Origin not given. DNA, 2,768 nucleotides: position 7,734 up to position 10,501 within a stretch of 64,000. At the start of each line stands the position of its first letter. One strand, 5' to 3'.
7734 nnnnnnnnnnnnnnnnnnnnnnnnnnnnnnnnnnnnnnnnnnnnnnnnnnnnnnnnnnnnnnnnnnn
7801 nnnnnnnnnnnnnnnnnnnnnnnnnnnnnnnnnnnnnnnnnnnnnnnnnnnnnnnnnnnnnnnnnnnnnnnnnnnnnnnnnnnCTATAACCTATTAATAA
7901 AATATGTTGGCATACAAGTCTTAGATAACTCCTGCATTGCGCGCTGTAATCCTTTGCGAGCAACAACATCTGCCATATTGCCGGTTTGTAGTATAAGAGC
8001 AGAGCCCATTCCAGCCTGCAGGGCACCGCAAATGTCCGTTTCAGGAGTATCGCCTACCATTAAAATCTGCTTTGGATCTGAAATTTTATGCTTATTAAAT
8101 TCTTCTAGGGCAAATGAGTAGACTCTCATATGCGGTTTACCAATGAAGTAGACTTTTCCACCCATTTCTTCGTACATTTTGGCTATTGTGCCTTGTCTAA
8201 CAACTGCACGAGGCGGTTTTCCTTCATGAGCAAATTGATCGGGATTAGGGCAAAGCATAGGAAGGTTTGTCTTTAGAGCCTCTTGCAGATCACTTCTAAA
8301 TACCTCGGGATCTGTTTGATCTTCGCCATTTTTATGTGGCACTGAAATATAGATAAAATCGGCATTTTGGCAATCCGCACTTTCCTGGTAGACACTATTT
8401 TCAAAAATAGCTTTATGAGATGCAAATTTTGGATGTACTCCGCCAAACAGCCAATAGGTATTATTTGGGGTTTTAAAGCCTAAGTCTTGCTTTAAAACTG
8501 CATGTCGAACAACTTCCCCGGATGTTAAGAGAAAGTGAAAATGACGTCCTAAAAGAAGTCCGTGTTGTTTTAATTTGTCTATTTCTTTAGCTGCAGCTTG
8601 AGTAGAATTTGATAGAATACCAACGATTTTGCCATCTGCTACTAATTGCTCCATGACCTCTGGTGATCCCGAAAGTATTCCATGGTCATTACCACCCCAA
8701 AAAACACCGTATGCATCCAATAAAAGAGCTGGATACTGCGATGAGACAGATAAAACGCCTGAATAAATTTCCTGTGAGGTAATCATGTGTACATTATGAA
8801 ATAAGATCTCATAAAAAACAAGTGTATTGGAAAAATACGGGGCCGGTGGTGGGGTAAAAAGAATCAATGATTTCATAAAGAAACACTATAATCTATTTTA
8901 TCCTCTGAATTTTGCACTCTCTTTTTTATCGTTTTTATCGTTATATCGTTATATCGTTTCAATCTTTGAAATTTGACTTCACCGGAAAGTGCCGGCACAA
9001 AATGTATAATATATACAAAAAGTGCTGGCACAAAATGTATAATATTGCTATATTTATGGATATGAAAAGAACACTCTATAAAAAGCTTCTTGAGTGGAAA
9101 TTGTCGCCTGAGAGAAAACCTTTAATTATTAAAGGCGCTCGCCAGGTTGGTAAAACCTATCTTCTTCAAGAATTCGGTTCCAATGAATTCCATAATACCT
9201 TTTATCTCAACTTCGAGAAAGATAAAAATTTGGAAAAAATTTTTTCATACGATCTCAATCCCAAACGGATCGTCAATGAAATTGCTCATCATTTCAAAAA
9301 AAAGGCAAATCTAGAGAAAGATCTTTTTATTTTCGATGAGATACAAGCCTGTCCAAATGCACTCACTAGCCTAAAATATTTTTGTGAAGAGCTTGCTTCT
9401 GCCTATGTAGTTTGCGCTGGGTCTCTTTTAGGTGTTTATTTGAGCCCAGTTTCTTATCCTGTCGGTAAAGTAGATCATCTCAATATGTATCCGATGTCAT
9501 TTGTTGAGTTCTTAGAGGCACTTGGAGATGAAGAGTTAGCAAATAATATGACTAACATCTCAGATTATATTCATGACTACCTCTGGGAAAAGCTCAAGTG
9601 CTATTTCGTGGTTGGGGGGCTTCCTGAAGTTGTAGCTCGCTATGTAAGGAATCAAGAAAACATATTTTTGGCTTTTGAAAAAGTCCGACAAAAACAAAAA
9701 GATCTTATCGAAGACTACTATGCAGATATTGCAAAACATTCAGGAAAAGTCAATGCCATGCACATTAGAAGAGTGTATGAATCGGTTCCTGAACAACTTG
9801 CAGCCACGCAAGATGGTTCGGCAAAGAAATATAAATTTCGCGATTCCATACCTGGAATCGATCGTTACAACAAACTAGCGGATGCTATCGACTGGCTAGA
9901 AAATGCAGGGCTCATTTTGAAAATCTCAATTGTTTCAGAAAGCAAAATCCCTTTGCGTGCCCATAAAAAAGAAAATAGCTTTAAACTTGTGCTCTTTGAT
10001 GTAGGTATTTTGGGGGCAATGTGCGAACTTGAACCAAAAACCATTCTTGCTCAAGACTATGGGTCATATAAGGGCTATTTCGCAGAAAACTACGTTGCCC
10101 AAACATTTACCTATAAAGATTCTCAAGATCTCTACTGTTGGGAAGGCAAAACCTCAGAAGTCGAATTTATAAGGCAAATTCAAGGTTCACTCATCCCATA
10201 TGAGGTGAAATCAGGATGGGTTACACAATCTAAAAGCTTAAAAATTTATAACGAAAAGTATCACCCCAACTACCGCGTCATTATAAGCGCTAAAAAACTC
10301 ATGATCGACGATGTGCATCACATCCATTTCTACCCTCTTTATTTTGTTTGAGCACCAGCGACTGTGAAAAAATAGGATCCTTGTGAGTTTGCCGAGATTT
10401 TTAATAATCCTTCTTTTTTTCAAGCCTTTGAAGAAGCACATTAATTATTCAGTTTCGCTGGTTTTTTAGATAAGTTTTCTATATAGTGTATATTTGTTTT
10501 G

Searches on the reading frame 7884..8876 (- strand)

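Call 58: search_protein_families(library=pfam, proteins=[window:7884-8876:-])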
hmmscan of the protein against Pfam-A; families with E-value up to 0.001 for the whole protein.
window:7884-8876:- (330 aa): 4 families
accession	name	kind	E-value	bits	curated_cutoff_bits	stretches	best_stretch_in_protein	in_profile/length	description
PF13242.12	Hydrolase_like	-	1.4e-10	41.4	22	1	245-299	2-52/75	HAD-hyrolase-like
PF00702.32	Hydrolase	-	5.9e-09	37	26.4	1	243-289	151-191/191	haloacid dehalogenase-like hydrolase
PF13419.12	HAD_2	-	1.6e-06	28.8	23.8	1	240-293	128-176/178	Haloacid dehalogenase-like hydrolase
PF13344.12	Hydrolase_6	-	3.1e-06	27.6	27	1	52-129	2-76/101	Haloacid dehalogenase-like hydrolase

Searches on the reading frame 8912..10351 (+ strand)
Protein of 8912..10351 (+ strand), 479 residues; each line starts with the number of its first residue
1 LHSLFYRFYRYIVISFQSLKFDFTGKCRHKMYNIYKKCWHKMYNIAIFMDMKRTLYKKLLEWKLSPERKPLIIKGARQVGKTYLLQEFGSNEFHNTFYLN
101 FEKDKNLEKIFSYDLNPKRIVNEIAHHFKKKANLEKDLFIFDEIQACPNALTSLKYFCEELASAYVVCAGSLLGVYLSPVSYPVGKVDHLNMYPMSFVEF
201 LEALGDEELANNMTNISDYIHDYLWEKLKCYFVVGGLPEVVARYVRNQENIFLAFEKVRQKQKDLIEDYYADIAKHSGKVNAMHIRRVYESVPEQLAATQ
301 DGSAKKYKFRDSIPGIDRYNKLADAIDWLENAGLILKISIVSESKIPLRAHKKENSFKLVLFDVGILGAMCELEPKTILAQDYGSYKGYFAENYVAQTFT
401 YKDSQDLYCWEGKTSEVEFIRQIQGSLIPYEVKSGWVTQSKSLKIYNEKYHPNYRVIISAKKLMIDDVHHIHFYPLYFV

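Call 16: search_protein_families(library=pfam, proteins=[window:8912-10351:+])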
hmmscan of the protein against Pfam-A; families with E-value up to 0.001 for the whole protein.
window:8912-10351:+ (479 aa): 3 families
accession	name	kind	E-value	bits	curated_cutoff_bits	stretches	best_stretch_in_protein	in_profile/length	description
PF13173.12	AAA_14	-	4.7e-27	95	27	1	68-201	2-129/129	AAA domain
PF13635.12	DUF4143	-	1.3e-21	77.4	28.1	1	271-435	2-160/160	Domain of unknown function (DUF4143)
PF01637.24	ATPase_2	-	0.0003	21.1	33.2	0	57-145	9-99/225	ATPase domain predominantly from Archaea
